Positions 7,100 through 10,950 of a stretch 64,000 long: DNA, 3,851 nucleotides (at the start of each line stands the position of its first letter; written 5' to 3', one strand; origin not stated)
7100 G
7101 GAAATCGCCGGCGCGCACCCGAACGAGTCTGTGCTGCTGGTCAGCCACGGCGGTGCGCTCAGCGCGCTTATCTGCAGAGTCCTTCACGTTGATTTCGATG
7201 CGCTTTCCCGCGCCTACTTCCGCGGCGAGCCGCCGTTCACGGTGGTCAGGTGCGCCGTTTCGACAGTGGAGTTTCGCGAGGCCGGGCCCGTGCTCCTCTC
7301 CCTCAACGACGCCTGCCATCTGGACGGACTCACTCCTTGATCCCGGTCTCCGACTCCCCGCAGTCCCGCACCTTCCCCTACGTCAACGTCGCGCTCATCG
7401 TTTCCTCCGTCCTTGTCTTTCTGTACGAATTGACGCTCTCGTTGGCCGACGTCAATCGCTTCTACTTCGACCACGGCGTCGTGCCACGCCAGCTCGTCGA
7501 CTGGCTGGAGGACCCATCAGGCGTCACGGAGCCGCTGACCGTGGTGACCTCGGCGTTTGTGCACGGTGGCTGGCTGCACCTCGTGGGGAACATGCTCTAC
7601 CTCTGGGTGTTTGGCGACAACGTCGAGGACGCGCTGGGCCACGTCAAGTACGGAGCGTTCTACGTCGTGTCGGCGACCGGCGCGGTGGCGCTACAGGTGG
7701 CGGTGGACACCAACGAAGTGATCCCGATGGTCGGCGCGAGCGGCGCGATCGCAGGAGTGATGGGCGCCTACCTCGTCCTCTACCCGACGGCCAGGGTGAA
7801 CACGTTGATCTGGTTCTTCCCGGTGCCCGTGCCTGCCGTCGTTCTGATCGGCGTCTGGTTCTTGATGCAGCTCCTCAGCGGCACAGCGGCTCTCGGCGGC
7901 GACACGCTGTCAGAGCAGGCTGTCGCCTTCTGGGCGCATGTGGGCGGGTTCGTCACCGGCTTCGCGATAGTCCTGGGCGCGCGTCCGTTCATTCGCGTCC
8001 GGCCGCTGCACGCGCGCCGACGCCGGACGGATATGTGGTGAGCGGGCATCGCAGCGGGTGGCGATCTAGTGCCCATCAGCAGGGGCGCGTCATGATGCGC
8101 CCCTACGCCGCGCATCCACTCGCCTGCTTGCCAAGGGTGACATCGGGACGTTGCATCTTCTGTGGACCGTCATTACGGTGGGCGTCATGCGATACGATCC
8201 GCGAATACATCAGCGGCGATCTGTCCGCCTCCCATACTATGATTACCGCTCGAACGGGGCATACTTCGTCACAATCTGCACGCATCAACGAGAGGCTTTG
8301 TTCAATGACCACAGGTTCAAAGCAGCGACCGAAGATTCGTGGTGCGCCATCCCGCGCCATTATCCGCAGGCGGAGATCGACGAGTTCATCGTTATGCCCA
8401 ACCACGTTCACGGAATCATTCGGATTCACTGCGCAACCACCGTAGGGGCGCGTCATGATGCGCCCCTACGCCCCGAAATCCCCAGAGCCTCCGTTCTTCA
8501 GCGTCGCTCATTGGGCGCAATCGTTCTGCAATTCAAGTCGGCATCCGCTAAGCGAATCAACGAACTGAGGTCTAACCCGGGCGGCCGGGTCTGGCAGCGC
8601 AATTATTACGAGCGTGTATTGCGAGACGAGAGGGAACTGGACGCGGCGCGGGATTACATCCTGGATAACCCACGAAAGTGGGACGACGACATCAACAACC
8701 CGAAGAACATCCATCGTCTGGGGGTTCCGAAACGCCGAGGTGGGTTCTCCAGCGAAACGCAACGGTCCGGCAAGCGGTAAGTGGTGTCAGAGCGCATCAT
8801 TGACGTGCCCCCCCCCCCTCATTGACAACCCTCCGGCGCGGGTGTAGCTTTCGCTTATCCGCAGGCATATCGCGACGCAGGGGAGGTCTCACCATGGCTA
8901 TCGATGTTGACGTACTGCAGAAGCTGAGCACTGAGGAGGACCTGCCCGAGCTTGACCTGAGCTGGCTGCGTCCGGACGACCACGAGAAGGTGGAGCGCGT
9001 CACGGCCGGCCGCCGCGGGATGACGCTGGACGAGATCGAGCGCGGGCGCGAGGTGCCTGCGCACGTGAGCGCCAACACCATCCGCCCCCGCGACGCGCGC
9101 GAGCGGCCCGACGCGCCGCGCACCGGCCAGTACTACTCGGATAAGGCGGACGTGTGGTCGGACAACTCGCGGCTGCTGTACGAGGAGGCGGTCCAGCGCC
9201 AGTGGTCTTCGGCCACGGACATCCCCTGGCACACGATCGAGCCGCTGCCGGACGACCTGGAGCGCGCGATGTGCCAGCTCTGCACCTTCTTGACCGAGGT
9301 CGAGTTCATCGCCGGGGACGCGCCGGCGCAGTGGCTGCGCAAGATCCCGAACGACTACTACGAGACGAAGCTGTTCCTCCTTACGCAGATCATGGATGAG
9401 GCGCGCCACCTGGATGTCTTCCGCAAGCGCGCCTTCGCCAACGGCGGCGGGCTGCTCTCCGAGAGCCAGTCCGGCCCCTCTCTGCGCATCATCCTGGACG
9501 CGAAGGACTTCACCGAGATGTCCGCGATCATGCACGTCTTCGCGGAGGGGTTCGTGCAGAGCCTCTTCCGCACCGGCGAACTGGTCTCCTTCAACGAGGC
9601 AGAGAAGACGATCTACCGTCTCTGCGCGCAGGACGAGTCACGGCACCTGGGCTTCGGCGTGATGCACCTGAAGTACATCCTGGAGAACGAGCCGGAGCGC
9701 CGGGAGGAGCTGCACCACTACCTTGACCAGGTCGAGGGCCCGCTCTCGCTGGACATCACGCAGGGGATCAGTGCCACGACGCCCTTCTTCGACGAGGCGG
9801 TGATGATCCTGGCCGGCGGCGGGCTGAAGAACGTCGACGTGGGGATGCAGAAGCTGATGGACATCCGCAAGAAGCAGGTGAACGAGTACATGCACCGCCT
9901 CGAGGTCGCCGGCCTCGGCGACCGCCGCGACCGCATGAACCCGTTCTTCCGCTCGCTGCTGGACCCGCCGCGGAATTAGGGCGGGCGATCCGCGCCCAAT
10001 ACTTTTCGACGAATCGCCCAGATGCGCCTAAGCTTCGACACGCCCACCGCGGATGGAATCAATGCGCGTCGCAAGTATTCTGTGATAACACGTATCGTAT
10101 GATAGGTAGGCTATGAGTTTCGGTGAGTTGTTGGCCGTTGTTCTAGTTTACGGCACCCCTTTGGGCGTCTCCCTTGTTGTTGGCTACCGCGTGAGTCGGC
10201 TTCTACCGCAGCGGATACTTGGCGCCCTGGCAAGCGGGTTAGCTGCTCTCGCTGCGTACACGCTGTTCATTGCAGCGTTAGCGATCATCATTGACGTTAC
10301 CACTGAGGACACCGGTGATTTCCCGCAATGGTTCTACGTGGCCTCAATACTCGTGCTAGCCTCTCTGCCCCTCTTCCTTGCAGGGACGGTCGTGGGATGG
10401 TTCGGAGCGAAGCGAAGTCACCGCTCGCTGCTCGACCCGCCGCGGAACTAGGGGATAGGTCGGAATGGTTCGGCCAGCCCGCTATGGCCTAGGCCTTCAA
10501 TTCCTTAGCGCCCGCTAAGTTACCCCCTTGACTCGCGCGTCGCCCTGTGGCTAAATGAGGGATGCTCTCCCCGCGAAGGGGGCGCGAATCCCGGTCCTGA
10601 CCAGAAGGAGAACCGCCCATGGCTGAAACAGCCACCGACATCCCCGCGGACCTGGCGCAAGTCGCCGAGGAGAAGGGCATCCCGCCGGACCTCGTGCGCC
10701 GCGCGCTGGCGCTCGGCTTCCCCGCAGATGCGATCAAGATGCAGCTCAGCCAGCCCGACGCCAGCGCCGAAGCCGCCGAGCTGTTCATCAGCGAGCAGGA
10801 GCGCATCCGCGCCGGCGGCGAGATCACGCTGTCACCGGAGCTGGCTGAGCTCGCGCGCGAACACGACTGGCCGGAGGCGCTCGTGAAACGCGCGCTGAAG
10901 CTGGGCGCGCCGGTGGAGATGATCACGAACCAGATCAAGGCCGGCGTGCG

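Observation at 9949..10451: Lower-GC 470-bp insertion between the two diiron paralogs, flanked by a 33-bp direct repeat that gives two unrelated ORFs the same C-terminus (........)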

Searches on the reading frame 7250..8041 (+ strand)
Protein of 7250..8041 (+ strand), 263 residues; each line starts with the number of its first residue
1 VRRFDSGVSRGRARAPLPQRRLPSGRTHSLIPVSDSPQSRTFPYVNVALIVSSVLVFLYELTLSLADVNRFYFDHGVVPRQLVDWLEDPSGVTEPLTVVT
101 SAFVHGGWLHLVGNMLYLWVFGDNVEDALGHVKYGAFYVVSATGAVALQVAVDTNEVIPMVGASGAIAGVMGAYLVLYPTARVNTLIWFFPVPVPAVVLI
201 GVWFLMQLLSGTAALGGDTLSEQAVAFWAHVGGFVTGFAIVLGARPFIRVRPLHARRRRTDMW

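Call 6: search_protein_families(library=pfam, proteins=[window:7250-8041:+], max_evalue=0.01)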
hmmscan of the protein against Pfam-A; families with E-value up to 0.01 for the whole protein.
window:7250-8041:+ (263 aa): 2 families
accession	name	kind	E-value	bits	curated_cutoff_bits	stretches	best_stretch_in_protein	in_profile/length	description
PF01694.28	Rhomboid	-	4.8e-34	118.1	22.6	1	95-242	4-138/143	Rhomboid domain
PF08551.15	DUF1751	-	0.0014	19.6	22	1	95-150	8-63/99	Eukaryotic integral membrane protein (DUF1751)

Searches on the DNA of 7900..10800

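Call 41: search_rna_families(source=window, start=7900, end=10800, threshold=evalue, max_evalue=1)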
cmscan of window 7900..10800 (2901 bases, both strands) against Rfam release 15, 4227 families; matches with E-value up to 1: 1.
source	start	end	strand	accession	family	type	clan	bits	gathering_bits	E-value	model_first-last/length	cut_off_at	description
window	8037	8124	+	RF00978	mir-638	Gene; miRNA;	-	28.1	87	0.31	1-93/93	no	mir-638 microRNA precursor family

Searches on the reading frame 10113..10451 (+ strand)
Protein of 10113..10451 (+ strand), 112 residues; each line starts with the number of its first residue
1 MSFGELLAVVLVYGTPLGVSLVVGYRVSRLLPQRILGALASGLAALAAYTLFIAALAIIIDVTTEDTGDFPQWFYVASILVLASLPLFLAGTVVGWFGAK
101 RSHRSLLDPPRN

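Call 6: search_protein_families(library=pfam, proteins=[window:10113-10451:+], max_evalue=0.01)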
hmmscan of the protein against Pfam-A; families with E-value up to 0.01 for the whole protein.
window:10113-10451:+ (112 aa): 0 families

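Call 8: search_protein_families(library=ncbifam, proteins=[window:10113-10451:+], max_evalue=0.01)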
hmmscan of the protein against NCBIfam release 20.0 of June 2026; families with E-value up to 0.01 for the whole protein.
window:10113-10451:+ (112 aa): 0 families

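Call 9: find_homologous_proteins(query=window:10113-10448:+, max_evalue=1)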
Query window:10113-10448:+ (112 aa): 1 proteins with E <= 1 among 234 candidates.
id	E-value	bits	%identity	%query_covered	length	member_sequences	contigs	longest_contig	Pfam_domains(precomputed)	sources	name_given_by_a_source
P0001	1.1e-63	230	100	100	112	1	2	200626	-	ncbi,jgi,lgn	-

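Call 13: find_encoding_contigs(protein=P0001, flank=10000, max_places=6)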
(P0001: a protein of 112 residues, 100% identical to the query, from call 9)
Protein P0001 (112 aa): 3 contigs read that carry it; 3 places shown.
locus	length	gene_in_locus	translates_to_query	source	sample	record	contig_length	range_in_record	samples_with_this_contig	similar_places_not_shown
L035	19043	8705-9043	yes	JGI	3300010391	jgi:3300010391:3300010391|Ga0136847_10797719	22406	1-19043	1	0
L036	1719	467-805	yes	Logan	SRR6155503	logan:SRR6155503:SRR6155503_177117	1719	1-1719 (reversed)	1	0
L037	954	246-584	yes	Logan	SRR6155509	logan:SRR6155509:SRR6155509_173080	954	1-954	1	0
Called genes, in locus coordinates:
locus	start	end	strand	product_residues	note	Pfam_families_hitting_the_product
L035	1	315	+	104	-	?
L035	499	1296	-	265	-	PF23441:SDR, PF00106:adh_short, PF08659:KR, PF13561:adh_short_C2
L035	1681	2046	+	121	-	-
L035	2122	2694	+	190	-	PF01497:Peripla_BP_2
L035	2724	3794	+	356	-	PF01032:FecCD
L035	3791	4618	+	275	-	PF13191:AAA_16 (weak), PF00005:ABC_tran, PF02463:SMC_N (faint), PF13304:AAA_21 (faint)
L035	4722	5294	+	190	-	PF01923:Cob_adeno_trans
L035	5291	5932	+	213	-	PF00300:His_Phos_1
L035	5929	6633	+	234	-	PF01694:Rhomboid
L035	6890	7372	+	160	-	PF01797:Y1_Tnp (faint)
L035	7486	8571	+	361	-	-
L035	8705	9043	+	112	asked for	-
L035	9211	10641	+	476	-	-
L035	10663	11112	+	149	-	-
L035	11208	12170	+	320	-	PF00753:Lactamase_B, PF19583:ODP (weak), PF12706:Lactamase_B_2 (weak), PF21221:B_lactamase-like_C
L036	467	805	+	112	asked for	-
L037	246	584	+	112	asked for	-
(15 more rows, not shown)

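Call 19: search_protein_representatives(protein=window:10113-10448:+)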
Query: 112 residues. Proteins with E-value up to 0.001 (for the whole library): 6; up to 1e-10: 2; up to 1e-30: 1. The best 6 are listed.
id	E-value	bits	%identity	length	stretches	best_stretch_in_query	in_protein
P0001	3.4e-64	229.8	100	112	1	1-112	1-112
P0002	1.9e-14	69.8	51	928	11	59-86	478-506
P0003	3.4e-10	56.1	45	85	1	19-101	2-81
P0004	1.5e-09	54.0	46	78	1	35-105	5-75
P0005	2.5e-04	37.2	32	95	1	5-101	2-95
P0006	3.4e-04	36.8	31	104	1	16-102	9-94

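Call 22: find_encoding_contigs(protein=P0003, flank=8000, max_places=6)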
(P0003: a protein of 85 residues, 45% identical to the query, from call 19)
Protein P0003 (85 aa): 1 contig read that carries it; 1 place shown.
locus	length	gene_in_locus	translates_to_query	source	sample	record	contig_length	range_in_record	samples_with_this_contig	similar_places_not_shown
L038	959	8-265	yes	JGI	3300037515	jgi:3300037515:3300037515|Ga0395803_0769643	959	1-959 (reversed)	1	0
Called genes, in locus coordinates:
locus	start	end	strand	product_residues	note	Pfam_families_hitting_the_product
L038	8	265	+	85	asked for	-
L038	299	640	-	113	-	PF04993:TfoX_N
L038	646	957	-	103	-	?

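Call 23: find_encoding_contigs(protein=P0004, flank=8000, max_places=6)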
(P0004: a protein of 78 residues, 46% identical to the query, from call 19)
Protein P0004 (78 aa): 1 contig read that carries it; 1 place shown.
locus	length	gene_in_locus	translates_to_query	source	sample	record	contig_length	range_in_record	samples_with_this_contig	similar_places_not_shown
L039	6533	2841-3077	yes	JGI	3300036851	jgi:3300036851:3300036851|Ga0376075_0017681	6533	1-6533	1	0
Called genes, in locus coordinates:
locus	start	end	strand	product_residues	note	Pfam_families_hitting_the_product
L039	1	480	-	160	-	?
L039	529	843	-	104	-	PF01906:YbjQ_1, PF23025:YbjQ_2 (faint)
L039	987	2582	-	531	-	PF00682:HMGL-like, PF22617:HCS_D2, PF08502:LeuA_dimer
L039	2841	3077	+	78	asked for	-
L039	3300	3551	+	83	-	-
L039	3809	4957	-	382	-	PF00211:Guanylate_cyc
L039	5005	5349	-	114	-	-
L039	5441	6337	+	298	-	PF00595:PDZ, PF13180:PDZ_2, PF17820:PDZ_6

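Call 42: find_homologous_proteins(query=A1, max_evalue=0.01)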
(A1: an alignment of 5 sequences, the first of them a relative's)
Query A1 (5 sequences) (112 aa, profile of the alignment): 6 proteins with E <= 0.01 among 8000 candidates.
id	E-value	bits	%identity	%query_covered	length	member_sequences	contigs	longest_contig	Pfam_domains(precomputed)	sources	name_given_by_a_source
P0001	5.7e-32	127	100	100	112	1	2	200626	-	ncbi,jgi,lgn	-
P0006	9.7e-31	124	31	83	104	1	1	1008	-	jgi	jgi:uncharacterized membrane protein YqjE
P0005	5.3e-30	121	31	87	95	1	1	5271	-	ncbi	-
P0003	9.0e-27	111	44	76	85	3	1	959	-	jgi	jgi:hypothetical protein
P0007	1.3e-26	110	31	88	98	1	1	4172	-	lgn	-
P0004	1.1e-24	104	43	65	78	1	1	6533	-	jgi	jgi:Zn-dependent protease with chaperone function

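Call 43: find_encoding_contigs(protein=P0005, flank=6000, max_places=3)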
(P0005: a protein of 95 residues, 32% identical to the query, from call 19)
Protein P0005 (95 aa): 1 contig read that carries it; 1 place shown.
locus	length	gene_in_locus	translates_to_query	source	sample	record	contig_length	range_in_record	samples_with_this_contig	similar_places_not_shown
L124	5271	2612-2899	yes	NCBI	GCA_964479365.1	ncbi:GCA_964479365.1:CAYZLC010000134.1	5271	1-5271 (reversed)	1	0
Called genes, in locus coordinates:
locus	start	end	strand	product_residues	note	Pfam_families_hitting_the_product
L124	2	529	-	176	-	?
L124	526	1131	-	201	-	PF07040:DUF1326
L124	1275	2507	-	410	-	PF00108:Thiolase_N, PF00109:ketoacyl-synt, PF08545:ACP_syn_III (faint), PF02803:Thiolase_C, PF22691:Thiolase_C_1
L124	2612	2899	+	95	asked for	-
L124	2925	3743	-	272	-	PF02683:DsbD_TM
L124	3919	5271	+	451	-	?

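Call 44: find_encoding_contigs(protein=P0007, flank=6000, max_places=3)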
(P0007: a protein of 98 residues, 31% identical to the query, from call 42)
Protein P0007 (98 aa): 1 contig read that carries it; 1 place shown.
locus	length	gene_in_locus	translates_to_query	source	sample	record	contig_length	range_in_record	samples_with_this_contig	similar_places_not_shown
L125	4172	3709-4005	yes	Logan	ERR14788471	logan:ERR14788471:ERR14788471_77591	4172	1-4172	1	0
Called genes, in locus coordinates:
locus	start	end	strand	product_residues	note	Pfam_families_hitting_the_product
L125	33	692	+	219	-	PF00297:Ribosomal_L3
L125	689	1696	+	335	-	PF00573:Ribosomal_L4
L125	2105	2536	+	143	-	-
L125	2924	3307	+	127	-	-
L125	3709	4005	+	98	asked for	-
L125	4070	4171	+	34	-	?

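Call 59: search_protein_families(library=phrogs, proteins=[P0001, P0003, P0004, P0005, P0006, P0007], max_evalue=0.1)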
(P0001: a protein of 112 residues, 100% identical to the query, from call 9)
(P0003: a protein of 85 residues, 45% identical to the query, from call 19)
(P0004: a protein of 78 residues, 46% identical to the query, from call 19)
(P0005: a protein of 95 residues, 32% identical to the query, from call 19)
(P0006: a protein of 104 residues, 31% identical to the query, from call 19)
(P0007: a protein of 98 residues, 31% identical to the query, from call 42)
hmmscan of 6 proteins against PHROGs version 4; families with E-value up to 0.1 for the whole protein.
P0001 (112 aa): 0 families

P0003 (85 aa): 0 families

P0004 (78 aa): 0 families

P0005 (95 aa): 0 families

P0006 (104 aa): 0 families

P0007 (98 aa): 0 families

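Call 60: search_protein_families(library=padloc, proteins=[P0001, P0003, P0004, P0005, P0006, P0007], max_evalue=0.1)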
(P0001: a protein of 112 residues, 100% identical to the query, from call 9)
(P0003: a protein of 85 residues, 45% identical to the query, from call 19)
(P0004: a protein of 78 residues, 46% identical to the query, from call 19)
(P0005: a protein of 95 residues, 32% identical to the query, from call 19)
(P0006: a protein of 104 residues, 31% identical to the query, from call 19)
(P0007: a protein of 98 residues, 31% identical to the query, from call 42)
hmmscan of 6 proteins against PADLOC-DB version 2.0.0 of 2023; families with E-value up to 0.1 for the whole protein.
P0001 (112 aa): 2 families
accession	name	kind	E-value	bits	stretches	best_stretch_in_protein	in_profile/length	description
PDLC03794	RTasSLATT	-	0.012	13.5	1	44-84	33-72/176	DRT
PDLC02363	PycTM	-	0.064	11.1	1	49-85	31-68/154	-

P0003 (85 aa): 0 families

P0004 (78 aa): 0 families

P0005 (95 aa): 0 families

P0006 (104 aa): 1 family
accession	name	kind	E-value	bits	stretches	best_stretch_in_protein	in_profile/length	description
PDLC00704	Effector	-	0.038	11.5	1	42-91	11-59/207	2TM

P0007 (98 aa): 0 families
